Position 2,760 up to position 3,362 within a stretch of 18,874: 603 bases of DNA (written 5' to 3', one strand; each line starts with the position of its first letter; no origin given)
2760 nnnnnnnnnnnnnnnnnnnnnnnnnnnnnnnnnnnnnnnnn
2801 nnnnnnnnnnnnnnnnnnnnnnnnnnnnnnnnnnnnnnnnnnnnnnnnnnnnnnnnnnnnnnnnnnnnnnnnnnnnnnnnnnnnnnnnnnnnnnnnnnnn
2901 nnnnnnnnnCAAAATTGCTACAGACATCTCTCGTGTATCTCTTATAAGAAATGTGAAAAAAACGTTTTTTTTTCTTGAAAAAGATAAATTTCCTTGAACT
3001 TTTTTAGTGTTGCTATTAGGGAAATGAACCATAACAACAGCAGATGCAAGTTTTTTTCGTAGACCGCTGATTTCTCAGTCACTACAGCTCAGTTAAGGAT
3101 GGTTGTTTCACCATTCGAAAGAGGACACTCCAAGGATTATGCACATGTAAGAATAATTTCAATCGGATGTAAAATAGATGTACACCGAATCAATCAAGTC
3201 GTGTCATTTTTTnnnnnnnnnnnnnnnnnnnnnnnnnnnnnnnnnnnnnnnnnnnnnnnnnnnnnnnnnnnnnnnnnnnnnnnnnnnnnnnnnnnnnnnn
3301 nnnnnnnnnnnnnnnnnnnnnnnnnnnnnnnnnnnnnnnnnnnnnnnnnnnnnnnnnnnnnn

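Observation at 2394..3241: Foldback-type element with 235-bp inverted arms and internal subrepeats in an intergenic region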

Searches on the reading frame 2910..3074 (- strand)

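Call 77: search_protein_families(library=pfam, proteins=[window:2910-3074:-], max_evalue=0.1)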
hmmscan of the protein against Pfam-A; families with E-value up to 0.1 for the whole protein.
window:2910-3074:- (55 aa): 1 family
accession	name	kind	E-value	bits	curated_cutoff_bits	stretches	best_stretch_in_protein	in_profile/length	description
PF02973.23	Sialidase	-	0.074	13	26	1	7-49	28-71/189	Sialidase, N-terminal domain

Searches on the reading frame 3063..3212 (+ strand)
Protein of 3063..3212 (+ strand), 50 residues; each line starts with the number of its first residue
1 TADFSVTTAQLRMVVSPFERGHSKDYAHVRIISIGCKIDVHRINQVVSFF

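Call 28: search_protein_representatives(protein=window:3063-3212:+)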
Query: 50 residues. Proteins with E-value up to 0.001 (for the whole library): 13; up to 1e-10: 2; up to 1e-30: 0. The best 13 are listed.
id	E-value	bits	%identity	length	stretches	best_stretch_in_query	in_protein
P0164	6.9e-14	66.2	41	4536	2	4-35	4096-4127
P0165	4.4e-11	57.5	41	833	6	4-35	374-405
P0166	3.0e-10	55.0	-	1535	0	-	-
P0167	2.3e-09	52.2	37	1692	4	5-36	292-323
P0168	6.5e-07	44.7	32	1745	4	5-43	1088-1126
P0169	7.8e-07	44.4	56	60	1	1-45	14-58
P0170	2.8e-06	42.7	51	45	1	1-43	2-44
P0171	9.6e-06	41.1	47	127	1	1-45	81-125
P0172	2.4e-05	39.8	71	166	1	1-34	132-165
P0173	3.8e-05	39.2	55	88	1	13-50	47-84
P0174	1.6e-04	37.3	53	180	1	1-47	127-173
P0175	4.0e-04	36.1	53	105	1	1-45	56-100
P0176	6.5e-04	35.4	42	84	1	1-48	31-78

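Call 34: find_encoding_contigs(protein=P0172, flank=10000)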
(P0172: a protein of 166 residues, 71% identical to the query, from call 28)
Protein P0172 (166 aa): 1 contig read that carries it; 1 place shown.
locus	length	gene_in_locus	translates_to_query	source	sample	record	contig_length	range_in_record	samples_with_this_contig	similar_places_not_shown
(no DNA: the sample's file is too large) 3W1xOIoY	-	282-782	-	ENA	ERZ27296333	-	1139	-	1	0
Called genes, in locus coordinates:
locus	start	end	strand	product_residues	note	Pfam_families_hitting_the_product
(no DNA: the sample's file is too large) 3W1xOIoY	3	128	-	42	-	?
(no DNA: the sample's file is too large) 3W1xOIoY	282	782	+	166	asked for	-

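Call 37: find_encoding_contigs(protein=P0173, flank=10000)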
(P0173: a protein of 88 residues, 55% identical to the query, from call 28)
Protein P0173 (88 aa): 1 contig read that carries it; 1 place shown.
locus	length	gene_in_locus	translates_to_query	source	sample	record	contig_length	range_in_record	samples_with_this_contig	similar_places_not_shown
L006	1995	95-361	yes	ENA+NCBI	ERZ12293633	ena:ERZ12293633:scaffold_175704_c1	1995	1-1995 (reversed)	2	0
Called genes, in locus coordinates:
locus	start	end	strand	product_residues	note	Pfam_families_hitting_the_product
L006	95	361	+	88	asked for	-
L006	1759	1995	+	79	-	?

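Call 53: find_encoding_contigs(protein=P0171, flank=10000)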
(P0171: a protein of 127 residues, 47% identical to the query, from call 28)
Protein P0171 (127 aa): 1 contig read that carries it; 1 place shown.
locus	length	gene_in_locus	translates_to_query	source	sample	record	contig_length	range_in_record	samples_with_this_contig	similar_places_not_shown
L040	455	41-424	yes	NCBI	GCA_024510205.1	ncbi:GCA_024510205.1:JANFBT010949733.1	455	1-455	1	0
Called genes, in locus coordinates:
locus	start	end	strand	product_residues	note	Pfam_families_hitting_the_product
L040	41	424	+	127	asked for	-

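Call 77: search_protein_families(library=pfam, proteins=[window:3063-3212:+], max_evalue=0.1)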
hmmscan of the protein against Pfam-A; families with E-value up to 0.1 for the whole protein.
window:3063-3212:+ (50 aa): 0 families
